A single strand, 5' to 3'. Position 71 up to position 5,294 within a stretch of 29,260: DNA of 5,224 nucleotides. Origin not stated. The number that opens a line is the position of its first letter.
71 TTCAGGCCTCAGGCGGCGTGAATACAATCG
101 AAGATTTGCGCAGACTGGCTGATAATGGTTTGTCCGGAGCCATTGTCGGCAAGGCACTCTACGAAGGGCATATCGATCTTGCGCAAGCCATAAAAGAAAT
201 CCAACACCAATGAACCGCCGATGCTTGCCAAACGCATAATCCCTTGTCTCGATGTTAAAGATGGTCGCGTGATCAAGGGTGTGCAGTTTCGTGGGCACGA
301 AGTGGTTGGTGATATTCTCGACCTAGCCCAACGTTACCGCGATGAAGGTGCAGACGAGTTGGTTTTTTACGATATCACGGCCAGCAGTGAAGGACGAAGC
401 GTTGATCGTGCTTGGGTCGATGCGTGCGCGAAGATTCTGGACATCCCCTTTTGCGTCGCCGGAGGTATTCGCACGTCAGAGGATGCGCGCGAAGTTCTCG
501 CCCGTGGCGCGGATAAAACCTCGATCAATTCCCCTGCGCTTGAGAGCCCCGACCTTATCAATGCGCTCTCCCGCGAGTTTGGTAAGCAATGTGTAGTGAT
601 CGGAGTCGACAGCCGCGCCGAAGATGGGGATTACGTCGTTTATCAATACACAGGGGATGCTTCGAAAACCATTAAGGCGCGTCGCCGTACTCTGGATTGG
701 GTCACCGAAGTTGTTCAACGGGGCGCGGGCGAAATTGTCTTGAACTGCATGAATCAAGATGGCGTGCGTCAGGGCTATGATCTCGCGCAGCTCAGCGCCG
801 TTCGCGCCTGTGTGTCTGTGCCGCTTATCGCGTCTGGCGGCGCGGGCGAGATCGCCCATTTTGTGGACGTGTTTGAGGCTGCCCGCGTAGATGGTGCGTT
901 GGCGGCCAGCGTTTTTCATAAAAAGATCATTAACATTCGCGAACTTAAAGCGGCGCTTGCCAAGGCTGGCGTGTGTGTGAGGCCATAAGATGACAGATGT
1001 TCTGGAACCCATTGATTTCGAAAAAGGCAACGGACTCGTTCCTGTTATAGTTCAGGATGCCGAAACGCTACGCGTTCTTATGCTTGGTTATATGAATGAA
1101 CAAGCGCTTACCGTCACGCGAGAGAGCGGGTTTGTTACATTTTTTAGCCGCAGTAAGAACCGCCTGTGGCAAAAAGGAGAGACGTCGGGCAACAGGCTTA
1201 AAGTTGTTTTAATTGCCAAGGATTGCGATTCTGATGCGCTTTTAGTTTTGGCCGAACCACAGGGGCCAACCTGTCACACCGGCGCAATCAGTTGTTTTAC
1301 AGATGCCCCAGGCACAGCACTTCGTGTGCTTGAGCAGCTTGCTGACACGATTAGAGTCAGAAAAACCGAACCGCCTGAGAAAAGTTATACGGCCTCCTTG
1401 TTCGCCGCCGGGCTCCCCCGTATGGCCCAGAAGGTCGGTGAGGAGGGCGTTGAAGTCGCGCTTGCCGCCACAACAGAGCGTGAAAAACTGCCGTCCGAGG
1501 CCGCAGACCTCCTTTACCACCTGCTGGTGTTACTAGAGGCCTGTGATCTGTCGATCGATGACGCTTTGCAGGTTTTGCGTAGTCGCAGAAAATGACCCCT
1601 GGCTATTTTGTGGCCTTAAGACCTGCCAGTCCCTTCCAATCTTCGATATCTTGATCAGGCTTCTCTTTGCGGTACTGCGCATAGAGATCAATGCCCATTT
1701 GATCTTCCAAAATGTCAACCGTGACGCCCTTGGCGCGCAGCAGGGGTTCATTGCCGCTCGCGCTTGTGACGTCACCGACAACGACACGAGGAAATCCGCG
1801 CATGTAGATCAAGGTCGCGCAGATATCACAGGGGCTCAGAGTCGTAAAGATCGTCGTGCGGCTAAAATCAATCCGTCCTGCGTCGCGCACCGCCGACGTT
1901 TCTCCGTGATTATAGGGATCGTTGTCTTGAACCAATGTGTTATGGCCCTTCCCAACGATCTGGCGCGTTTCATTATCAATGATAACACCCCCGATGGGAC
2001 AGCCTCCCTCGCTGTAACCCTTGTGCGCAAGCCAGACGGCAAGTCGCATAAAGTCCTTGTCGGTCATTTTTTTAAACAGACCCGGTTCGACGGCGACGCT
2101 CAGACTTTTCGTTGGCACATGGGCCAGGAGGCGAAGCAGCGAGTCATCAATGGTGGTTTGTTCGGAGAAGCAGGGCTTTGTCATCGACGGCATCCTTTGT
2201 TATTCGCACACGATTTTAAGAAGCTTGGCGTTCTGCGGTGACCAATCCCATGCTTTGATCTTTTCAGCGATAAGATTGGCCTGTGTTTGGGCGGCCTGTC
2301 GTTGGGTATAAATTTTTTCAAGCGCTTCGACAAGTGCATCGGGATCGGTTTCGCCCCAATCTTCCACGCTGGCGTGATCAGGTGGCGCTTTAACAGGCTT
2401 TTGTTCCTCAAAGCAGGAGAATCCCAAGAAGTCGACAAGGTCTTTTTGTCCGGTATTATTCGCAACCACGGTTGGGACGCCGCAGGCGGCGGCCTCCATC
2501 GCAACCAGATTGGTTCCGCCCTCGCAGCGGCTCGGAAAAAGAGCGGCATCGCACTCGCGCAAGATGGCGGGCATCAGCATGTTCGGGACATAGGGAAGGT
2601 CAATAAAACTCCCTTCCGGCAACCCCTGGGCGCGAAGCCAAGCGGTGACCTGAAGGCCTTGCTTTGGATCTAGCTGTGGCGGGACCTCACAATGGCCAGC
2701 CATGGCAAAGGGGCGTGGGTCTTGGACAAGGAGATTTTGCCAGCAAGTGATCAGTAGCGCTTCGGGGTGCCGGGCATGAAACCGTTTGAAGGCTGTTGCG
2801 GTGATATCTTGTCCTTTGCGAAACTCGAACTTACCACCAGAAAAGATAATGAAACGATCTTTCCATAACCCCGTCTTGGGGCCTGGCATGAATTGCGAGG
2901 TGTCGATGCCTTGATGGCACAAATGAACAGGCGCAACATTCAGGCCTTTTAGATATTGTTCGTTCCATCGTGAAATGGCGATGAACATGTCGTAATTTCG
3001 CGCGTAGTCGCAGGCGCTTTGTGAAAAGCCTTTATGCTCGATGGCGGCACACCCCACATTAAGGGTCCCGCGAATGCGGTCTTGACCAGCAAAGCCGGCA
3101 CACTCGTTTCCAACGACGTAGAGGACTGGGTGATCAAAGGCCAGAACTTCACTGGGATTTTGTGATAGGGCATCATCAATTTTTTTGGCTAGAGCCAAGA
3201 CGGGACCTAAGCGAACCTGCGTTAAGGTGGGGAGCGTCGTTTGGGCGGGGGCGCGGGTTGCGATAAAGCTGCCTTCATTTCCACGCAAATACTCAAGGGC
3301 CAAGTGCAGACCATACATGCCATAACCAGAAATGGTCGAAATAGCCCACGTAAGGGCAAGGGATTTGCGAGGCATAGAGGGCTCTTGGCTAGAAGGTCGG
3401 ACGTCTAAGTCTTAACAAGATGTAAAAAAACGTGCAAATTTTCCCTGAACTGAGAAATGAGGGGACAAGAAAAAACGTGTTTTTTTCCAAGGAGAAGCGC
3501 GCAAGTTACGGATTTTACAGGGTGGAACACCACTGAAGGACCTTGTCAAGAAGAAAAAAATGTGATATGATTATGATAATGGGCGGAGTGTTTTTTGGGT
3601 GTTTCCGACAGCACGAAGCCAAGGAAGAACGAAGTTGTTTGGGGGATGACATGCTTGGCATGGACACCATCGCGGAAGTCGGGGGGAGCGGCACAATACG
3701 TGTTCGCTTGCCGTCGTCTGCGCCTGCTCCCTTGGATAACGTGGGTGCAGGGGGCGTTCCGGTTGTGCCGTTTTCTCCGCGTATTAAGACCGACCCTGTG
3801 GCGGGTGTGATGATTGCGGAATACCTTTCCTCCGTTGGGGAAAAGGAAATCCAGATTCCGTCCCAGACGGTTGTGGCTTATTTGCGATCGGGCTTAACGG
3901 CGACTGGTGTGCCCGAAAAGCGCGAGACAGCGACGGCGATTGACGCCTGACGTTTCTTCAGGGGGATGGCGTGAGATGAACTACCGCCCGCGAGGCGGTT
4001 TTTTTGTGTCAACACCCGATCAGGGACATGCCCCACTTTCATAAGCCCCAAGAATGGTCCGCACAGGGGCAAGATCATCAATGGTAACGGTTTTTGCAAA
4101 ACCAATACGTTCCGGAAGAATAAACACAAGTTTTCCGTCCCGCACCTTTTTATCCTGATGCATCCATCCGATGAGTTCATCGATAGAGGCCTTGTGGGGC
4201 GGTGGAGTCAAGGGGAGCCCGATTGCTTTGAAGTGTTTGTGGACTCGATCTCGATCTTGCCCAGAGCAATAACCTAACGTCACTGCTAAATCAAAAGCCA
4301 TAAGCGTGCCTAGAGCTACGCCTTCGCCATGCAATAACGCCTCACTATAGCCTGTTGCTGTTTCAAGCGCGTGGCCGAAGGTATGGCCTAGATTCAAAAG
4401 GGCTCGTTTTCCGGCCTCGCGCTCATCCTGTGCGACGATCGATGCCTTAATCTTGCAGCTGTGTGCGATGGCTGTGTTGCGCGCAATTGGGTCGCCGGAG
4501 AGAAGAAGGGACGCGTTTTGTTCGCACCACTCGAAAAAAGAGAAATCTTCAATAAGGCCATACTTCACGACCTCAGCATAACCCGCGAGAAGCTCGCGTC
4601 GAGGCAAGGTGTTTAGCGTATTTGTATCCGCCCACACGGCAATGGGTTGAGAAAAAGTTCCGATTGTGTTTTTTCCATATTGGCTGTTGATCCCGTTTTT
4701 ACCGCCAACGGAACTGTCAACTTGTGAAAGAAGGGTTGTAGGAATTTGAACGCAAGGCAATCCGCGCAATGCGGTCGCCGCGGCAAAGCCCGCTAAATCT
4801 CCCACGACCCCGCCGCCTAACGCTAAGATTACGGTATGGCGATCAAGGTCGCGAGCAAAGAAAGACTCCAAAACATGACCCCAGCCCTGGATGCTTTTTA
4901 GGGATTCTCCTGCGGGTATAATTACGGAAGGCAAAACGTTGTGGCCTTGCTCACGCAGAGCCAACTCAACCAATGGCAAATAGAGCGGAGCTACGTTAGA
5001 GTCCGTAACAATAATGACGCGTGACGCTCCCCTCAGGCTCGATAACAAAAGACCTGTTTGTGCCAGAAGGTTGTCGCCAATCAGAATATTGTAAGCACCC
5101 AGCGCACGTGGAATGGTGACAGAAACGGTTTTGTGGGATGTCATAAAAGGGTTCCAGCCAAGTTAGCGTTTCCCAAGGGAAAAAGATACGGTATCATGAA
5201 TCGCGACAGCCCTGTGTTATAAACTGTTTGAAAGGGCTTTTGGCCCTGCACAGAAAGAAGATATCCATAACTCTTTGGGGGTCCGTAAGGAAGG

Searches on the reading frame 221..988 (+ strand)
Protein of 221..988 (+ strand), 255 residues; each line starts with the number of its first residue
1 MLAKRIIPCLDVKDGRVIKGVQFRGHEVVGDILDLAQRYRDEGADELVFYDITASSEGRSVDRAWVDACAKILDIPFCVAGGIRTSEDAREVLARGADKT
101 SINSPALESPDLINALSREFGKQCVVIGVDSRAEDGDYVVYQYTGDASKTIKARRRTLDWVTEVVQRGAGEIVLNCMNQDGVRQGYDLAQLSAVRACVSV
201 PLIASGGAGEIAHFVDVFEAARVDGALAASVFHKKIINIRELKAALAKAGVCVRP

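Call 22: search_protein_families(library=pfam, proteins=[window:221-988:+], max_evalue=0.001)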
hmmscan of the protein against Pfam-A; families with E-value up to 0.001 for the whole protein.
window:221-988:+ (255 aa): 3 families
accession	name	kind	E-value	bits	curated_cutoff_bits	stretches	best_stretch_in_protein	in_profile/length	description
PF00977.27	His_biosynth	-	1.5e-69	234.3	23.6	1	5-237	1-227/228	Histidine biosynthesis protein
PF01207.24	Dus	-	1.7e-07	31.1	20.4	1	31-125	139-240/311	Dihydrouridine synthase (Dus)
PF03060.21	NMO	-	9.5e-05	22.4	28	0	66-102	185-221/331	Nitronate monooxygenase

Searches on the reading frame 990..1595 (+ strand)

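Call 22: search_protein_families(library=pfam, proteins=[window:990-1595:+], max_evalue=0.001)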
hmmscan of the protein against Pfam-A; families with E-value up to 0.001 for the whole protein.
window:990-1595:+ (201 aa): 2 families
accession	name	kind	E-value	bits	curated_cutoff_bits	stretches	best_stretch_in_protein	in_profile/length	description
PF01502.23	PRA-CH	-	1.5e-30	105.3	27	1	31-104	1-74/74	Phosphoribosyl-AMP cyclohydrolase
PF01503.22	PRA-PH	-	5.7e-18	65.6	21.3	1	115-199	2-85/86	Phosphoribosyl-ATP pyrophosphohydrolase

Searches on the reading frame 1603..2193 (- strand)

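Call 84: search_protein_families(library=pfam, proteins=[window:1603-2193:-], max_evalue=0.01)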
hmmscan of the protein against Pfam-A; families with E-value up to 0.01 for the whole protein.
window:1603-2193:- (196 aa): 2 families
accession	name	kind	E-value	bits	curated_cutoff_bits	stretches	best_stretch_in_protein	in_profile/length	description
PF00383.29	dCMP_cyt_deam_1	-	8.9e-19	67.7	25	1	44-140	3-101/102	Cytidine and deoxycytidylate deaminase zinc-binding region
PF14437.12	MafB19-deam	-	1.6e-13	51.2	27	1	44-142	2-102/142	MafB19-like deaminase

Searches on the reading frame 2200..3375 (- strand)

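Call 22: search_protein_families(library=pfam, proteins=[window:2200-3375:-], max_evalue=0.001)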
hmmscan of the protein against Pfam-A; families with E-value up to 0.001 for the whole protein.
window:2200-3375:- (391 aa): 3 families
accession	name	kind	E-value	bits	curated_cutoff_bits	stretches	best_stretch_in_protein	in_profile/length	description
PF20706.3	GT4-conflict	-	4.2e-11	42.9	26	1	272-381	279-381/385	Family 4 Glycosyltransferase in conflict systems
PF00534.26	Glycos_transf_1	-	5.8e-11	42.7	26.4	1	170-314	11-131/172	Glycosyl transferases group 1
PF13692.12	Glyco_trans_1_4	-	8.1e-11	42.8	27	1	246-315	52-116/142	Glycosyl transferases group 1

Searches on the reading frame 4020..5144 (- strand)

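Call 22: search_protein_families(library=pfam, proteins=[window:4020-5144:-], max_evalue=0.001)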
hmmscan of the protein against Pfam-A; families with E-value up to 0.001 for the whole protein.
window:4020-5144:- (374 aa): 4 families
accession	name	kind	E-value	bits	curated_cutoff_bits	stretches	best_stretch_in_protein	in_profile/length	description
PF24621.2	DHQS_C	-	2.2e-45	154.6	27.6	1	188-334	1-144/144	3-dehydroquinate synthase C-terminal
PF01761.26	DHQ_synthase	-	3.3e-43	146.4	24.2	1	74-185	2-113/115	3-dehydroquinate synthase N-terminal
PF13685.12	Fe-ADH_2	-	4.3e-09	37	28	1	22-179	2-147/149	Iron-containing alcohol dehydrogenase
PF00465.25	Fe-ADH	-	4.1e-06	27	31.3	1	19-138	3-131/168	Iron-containing alcohol dehydrogenase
